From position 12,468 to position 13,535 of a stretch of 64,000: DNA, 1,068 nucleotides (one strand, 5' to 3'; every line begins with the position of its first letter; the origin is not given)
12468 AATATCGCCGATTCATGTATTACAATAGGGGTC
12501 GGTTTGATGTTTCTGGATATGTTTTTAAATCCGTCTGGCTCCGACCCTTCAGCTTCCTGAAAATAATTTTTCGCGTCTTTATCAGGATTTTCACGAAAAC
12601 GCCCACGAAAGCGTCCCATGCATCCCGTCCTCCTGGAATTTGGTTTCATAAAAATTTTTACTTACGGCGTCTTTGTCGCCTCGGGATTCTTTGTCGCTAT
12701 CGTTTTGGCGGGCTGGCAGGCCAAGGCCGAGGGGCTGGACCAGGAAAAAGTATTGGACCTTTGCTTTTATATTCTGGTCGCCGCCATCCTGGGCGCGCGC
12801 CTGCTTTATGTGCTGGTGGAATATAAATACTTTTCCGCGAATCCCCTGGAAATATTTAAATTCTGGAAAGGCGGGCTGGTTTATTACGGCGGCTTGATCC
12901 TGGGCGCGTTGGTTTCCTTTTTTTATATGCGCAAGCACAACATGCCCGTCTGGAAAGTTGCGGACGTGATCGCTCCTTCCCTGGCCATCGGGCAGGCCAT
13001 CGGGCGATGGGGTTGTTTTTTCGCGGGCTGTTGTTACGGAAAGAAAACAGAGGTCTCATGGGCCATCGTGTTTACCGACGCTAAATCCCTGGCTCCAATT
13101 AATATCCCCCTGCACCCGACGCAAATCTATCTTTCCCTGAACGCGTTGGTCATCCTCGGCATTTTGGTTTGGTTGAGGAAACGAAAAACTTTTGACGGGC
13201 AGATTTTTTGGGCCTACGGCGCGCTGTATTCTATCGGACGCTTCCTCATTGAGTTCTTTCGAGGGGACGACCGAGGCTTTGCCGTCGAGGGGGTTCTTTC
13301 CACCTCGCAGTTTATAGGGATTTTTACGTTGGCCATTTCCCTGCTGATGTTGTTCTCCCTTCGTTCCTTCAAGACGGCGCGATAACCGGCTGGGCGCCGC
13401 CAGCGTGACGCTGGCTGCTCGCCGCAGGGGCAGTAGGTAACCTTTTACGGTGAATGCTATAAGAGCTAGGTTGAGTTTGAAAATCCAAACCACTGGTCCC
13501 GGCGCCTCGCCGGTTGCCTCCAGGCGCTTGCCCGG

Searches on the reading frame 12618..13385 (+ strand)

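Call 71: search_protein_families(library=pfam, proteins=[window:12618-13385:+], max_evalue=0.00001)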
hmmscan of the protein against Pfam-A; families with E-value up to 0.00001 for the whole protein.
window:12618-13385:+ (255 aa): 1 family
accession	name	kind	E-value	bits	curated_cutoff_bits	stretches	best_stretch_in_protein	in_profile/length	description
PF01790.23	LGT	-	4.8e-73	245.9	24.9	1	3-246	1-239/240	Prolipoprotein diacylglyceryl transferase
